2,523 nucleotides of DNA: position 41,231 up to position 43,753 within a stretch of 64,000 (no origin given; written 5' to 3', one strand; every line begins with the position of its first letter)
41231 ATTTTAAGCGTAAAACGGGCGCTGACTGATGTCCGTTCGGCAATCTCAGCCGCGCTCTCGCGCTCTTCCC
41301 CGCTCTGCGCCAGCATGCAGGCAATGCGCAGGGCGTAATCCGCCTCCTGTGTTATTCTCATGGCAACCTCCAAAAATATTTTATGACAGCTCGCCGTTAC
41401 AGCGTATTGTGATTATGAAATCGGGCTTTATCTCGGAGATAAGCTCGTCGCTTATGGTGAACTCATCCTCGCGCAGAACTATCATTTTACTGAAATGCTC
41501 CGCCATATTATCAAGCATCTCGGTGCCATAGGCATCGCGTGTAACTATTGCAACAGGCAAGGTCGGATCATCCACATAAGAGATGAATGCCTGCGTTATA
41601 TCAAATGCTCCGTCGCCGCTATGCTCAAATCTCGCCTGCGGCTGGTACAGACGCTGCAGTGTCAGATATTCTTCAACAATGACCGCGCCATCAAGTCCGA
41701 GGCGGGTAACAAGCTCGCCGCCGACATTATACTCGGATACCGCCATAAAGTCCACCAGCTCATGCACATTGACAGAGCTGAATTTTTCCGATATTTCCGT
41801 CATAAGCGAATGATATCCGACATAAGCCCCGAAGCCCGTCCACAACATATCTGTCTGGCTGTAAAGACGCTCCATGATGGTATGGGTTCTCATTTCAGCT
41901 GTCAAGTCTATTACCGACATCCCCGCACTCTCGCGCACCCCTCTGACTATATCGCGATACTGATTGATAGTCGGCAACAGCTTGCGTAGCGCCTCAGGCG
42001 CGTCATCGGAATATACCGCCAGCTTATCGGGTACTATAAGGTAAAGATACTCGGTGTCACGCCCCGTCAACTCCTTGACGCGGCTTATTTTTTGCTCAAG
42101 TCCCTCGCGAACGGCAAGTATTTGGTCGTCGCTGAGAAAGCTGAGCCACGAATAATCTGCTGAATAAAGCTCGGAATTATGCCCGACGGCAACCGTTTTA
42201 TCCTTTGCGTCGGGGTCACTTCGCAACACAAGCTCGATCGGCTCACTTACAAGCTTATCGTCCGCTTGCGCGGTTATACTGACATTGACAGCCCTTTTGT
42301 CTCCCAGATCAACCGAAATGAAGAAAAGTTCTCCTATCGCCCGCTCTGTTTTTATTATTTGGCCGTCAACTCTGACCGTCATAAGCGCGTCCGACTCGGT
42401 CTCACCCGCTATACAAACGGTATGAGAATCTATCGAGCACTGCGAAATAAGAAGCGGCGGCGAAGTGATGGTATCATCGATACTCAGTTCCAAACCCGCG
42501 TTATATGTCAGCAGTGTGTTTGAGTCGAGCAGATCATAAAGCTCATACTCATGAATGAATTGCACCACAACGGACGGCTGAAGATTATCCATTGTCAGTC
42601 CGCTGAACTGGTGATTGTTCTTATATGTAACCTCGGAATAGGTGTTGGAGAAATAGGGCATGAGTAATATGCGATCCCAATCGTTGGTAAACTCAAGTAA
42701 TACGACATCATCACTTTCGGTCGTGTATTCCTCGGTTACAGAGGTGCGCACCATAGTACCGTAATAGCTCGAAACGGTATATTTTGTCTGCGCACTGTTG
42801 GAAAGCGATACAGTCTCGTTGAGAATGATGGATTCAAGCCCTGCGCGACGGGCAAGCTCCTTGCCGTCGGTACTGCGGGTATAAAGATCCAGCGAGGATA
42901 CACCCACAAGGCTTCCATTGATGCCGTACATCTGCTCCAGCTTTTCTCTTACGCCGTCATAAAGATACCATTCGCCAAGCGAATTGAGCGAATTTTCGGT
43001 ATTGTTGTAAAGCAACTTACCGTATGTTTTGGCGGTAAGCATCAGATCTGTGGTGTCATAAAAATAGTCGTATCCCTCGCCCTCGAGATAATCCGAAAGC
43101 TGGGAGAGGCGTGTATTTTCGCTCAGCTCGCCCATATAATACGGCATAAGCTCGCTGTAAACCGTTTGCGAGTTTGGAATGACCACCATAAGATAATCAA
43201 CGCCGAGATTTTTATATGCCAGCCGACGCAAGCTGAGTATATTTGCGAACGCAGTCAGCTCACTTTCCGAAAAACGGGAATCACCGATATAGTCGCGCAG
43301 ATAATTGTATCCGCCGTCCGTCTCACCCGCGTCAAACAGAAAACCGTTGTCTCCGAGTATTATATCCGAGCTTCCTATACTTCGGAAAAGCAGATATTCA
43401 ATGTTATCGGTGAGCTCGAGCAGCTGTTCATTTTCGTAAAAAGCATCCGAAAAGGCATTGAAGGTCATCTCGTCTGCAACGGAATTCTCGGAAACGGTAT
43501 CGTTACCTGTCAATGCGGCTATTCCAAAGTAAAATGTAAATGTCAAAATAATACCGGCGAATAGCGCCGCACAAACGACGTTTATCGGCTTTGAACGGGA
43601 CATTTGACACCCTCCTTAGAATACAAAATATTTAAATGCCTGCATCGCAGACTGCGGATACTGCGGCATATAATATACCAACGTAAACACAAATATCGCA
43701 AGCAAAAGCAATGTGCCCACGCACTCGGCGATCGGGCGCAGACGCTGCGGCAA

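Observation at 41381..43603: MBOAT partner is a tandem-duplicated DHHW/AlgX-like protein in which the catalytic Asp-His and Ser motifs look substituted in both halves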

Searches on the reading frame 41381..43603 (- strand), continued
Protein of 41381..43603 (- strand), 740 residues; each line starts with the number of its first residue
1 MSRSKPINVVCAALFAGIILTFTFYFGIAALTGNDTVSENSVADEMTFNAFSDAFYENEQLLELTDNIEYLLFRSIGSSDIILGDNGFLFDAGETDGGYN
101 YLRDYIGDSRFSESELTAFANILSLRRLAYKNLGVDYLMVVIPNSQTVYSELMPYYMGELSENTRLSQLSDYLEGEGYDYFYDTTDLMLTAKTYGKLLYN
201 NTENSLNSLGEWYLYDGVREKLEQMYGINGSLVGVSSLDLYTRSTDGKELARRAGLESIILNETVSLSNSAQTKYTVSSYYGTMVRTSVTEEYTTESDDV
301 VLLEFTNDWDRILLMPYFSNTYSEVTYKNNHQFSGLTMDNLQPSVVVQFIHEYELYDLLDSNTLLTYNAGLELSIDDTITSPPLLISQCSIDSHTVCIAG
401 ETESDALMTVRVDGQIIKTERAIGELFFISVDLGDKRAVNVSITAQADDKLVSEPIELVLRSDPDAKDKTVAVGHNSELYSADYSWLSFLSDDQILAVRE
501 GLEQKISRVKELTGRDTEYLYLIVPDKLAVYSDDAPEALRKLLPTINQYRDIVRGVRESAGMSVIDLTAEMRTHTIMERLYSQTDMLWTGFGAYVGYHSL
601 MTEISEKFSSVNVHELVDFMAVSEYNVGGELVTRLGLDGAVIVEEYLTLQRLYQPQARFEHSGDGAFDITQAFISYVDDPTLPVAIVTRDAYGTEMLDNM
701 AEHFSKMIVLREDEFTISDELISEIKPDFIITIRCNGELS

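Call 37: fold_search(model_id=the predicted structure, library=pdb)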
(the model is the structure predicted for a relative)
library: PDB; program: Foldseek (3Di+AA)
matches with E <= 10: 1144; with E <= 0.001: 14
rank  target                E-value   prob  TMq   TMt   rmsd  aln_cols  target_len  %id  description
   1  4o8v_B                1.1e-11  1.00  0.25  0.58   6.1       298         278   19  O-Acetyltransferase Domain of Pseudomonas putida AlgJ (released 2014-10-01)
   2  4o8v_A                3.9e-11  1.00  0.24  0.56   6.3       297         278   17  O-Acetyltransferase Domain of Pseudomonas putida AlgJ (released 2014-10-01)
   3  4nzk                  6.5e-11  1.00  0.27  0.60   5.8       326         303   13  Crystal structure of a DHHW family protein (EUBSIR_00411) from Eubacterium siraeum DSM 15702 at 1.49 A resolution (released 2014-01-15)
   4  5v8d_A                5.7e-10  1.00  0.27  0.63   5.0       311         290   14  Structure of Bacillus cereus PatB1 with sulfonyl adduct (released 2017-10-18)
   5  7ula_A                9.3e-10  1.00  0.29  0.47  13.5       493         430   12  Structure of the Pseudomonas putida AlgKX modification and secretion complex (released 2022-12-14)
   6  5v8e_A                1.4e-09  1.00  0.29  0.64   4.7       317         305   12  Structure of Bacillus cereus PatB1 (released 2017-10-18)
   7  5v8d_B                1.4e-09  1.00  0.29  0.65   4.6       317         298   13  Structure of Bacillus cereus PatB1 with sulfonyl adduct (released 2017-10-18)
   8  5v8d_D                4.2e-09  1.00  0.29  0.64   4.8       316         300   13  Structure of Bacillus cereus PatB1 with sulfonyl adduct (released 2017-10-18)
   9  5v8d_C                1.6e-08  1.00  0.29  0.66   4.7       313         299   13  Structure of Bacillus cereus PatB1 with sulfonyl adduct (released 2017-10-18)
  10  4knc_B                2.0e-08  1.00  0.28  0.44  10.6       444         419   14  Structural and functional characterization of Pseudomonas aeruginosa AlgX (released 2013-06-26)
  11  4knc_A                2.2e-08  1.00  0.27  0.45  10.1       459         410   12  Structural and functional characterization of Pseudomonas aeruginosa AlgX (released 2013-06-26)
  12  8dhw_B                4.7e-04  0.85  0.09  0.12  21.6       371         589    8  Treponema lecithinolyticum beta-glucuronidase in complex with a UNC4917-glucuronide conjugate (released 2023-05-17)
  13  6eca_A                8.3e-04  0.91  0.09  0.11  19.0       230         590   14  Lactobacillus rhamnosus Beta-glucuronidase (released 2019-02-13)
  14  2vtf_B                9.8e-04  1.00  0.10  0.12   3.1        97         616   16  X-ray crystal structure of the Endo-beta-N-acetylglucosaminidase from Arthrobacter protophormiae E173Q mutant reveals  (released 2009-03-31)
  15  8d3t_A                1.0e-03  0.60  0.09  0.15  17.2       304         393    8  Crystal structure of GalS1 from Populus trichocarpas (released 2023-03-15)
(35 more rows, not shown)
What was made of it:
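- On AlgX/AlgJ/DHHW-type SGNH-like O-acyltransferases: Foldseek: AlgJ 1e-11, 4NZK 6.5e-11, PatB1 about 1e-9, AlgX 1e-9 (call 37).
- Closest known: PatA1 / PatB1 of Bacillus cereus and the DHHW family. Same: There are strong structural matches (TM to target 0.60-0.66, call 37).
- Checked: Foldseek's top hits are AlgJ 4O8V (1e-11), the DHHW protein 4NZK (6.5e-11), PatB1 5V8D/E (about 1e-9) and AlgX (1e-9 to 2e-8) (call 37).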

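Call 40: search_protein_families(library=pfam, proteins=[L022:3132-5714:-, L007:9480-12467:+, L022:8051-8917:+, L022:2396-3049:-, L008:8273-8956:+, L008:9131-9946:-, L001:3898-4413:-, L005:2604-3398:+, L015:3915-4511:-, L015:1791-3380:-], max_evalue=0.001)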
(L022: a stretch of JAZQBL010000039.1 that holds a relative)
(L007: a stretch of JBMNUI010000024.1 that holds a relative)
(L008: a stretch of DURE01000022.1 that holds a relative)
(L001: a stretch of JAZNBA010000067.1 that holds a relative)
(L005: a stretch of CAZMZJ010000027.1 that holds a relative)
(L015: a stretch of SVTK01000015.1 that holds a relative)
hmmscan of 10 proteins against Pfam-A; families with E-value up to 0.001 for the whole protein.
L022:3132-5714:- (860 aa): 6 families
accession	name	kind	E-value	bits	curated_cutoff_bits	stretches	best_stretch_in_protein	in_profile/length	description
PF00689.26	Cation_ATPase_C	-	2.2e-34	119.2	27.3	1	687-858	2-175/175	Cation transporting ATPase, C-terminus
PF00122.25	E1-E2_ATPase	-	1.4e-33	116.4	28.1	1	106-314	5-180/181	E1-E2 ATPase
PF00702.32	Hydrolase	-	3.3e-13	50.9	26.4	1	332-617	2-191/191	haloacid dehalogenase-like hydrolase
PF00690.31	Cation_ATPase_N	-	1.3e-10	41.2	20.4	1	8-53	19-64/69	Cation transporter/ATPase, N-terminus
PF13246.12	Cation_ATPase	-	8.4e-09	35.8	21.7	1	394-455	21-90/91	Cation transport ATPase (P-type)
PF08282.18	Hydrolase_3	-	0.0007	19.8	20.9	0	603-648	209-254/255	haloacid dehalogenase-like hydrolase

L007:9480-12467:+ (995 aa): 4 families
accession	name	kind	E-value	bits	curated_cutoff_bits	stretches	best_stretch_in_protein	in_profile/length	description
PF00122.25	E1-E2_ATPase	-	5.6e-55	186.1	28.1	1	468-646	2-180/181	E1-E2 ATPase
PF00702.32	Hydrolase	-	1.1e-33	117.7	26.4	1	664-879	2-191/191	haloacid dehalogenase-like hydrolase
PF00403.32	HMA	-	8.6e-10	39.3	24.8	1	243-305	2-61/62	Heavy-metal-associated domain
PF08282.18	Hydrolase_3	-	0.00051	20.3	20.9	0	862-908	206-251/255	haloacid dehalogenase-like hydrolase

L022:8051-8917:+ (288 aa): 2 families
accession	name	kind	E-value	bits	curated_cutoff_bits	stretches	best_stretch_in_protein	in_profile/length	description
PF02588.21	YitT_membrane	-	4.5e-56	189.9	24.3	1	11-217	2-204/205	Uncharacterised 5xTM membrane BCR, YitT family COG1284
PF10035.14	DUF2179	-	2.7e-19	69.2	22.8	1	224-277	2-55/55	Uncharacterized protein conserved in bacteria (DUF2179)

L022:2396-3049:- (217 aa): 1 family
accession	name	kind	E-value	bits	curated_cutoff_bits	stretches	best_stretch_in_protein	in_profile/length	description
PF02397.22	Bac_transf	-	4.8e-59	199.3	27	1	13-188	1-179/179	Bacterial sugar transferase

L008:8273-8956:+ (227 aa): 0 families

L008:9131-9946:- (271 aa): 5 families
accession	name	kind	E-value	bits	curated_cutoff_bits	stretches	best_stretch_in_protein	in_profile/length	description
PF00455.28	DeoRC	-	1.1e-41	142.9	31.8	2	122-251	30-160/160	DeoR C terminal sensor domain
PF08220.18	HTH_DeoR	-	2.8e-13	49.8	21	1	7-62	1-56/57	DeoR-like helix-turn-helix domain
PF13384.12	HTH_23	-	7.7e-06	26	24.6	1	3-50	2-47/50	Homeodomain-like domain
PF08279.18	HTH_11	-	9e-06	25.9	25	1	7-51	1-46/55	HTH domain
PF13551.12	HTH_29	-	0.00091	19.7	28.1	0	10-50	4-42/64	Winged helix-turn helix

L001:3898-4413:- (171 aa): 0 families

L005:2604-3398:+ (264 aa): 0 families

L015:3915-4511:- (198 aa): 1 family
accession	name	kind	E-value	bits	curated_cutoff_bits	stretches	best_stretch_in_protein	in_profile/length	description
PF11188.13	DUF2975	-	4.1e-13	49.8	27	1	93-198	13-130/130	Protein of unknown function (DUF2975)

L015:1791-3380:- (529 aa): 1 family
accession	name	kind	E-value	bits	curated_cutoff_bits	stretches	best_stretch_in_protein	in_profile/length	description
PF13687.11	DUF4153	-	6e-66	223.6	27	1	36-466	2-373/373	Domain of unknown function (DUF4153)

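Call 57: search_protein_representatives(alignment_id=A1)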
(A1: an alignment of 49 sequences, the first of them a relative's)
Query: 49 sequences, 747 profile positions. Proteins with E-value up to 0.001 (for the whole library): 13463; up to 1e-10: 8059; up to 1e-30: 1918. The best 150 are listed.
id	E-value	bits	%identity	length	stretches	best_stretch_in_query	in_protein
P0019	0.0e+00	1032.2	-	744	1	2-745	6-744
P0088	4.6e-271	917.8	-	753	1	2-746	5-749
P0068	6.6e-261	884.2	-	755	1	1-745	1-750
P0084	3.4e-252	855.4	-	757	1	1-746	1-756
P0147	4.5e-243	825.2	-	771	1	8-744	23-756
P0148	3.7e-242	822.2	-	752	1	3-746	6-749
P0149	4.9e-242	821.8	-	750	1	1-746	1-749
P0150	6.2e-237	804.9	-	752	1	1-744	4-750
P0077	3.7e-236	802.3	-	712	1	7-744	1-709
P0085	4.0e-234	795.6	-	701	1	7-745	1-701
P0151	3.5e-226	769.4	-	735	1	4-746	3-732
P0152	7.5e-214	728.6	-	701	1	14-744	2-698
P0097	1.0e-210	718.2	-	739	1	1-745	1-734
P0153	1.7e-202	691.1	-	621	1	129-744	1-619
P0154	7.0e-193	659.3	-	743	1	1-741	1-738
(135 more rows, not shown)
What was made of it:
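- Canonical DHHW-type relatives are numerous in the reference library (13,463 representatives at E <= 1e-3; call 57).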

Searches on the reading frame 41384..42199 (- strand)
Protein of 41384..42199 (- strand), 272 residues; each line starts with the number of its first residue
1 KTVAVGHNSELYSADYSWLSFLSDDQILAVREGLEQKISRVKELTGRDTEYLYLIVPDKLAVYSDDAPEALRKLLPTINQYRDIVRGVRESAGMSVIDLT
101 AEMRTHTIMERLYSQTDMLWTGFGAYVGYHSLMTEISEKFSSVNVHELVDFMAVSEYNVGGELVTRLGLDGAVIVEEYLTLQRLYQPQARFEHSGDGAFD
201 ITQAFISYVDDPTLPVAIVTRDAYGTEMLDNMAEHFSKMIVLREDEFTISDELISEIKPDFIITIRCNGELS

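Call 5: search_protein_families(library=pfam, proteins=[window:41384-42199:-], max_evalue=10)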
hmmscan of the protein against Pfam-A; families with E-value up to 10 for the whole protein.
seq(272 aa): 2 families
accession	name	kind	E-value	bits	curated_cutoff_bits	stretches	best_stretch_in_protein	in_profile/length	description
PF16822.11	ALGX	-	8.4e-12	45.7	26.5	1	38-171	33-166/268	SGNH hydrolase-like domain, acetyltransferase AlgX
PF14286.12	DHHW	-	0.00012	22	25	1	43-152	168-275/385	DHHW protein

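Call 25: search_solved_structures(query=A5, max_evalue=10, show_alignments=3)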
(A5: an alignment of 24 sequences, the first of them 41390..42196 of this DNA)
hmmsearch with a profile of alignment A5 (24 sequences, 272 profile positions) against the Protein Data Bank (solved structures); distinct sequences matched with E-value up to 10: 5.
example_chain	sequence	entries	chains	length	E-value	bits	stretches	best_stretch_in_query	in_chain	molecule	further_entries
4o8v_A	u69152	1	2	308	1.2e-11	47.7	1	2-178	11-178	Alginate biosynthesis protein AlgJ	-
5v8e_A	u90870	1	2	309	5.2e-10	42.3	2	38-151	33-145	Bacillus cereus PatB1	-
5v8d_A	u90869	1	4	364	7.5e-10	41.8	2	38-151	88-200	Bacillus cereus PatB1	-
4nzk_A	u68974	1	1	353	0.0043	19.6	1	39-179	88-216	Uncharacterized protein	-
7ula_A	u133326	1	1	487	0.48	12.9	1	46-162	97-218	Alginate biosynthesis protein AlgX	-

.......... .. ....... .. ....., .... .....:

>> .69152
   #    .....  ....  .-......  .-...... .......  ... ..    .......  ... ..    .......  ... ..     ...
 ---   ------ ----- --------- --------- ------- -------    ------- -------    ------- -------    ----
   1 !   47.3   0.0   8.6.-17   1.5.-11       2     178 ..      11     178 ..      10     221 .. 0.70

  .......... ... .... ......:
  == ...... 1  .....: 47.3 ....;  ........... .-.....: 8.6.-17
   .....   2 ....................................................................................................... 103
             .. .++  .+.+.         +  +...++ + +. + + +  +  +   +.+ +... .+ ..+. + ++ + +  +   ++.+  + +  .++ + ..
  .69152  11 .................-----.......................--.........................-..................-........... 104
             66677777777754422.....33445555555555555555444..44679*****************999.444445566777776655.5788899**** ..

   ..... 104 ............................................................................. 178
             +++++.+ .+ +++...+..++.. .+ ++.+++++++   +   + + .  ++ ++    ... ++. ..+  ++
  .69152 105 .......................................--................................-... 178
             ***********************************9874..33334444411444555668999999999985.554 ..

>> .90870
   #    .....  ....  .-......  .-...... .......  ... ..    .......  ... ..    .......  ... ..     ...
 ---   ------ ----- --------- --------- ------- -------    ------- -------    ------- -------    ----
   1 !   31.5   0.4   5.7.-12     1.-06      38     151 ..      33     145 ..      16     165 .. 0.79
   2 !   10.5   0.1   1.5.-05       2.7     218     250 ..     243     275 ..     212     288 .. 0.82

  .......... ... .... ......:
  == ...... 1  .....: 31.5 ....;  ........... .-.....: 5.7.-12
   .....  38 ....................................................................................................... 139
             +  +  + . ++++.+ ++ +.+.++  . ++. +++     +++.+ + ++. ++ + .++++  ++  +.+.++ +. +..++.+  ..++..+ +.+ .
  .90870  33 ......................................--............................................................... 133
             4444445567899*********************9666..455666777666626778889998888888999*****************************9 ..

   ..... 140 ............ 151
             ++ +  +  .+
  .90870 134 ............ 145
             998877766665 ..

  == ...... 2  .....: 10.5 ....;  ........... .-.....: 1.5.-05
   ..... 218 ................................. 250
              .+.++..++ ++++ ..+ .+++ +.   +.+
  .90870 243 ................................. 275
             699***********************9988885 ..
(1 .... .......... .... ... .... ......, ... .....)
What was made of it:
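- Closest known: PatA1 / PatB1 of Bacillus cereus and the DHHW family. Same: The PatB1 'KDSF' serine block aligns to module 2's 'RDAY' (call 25).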
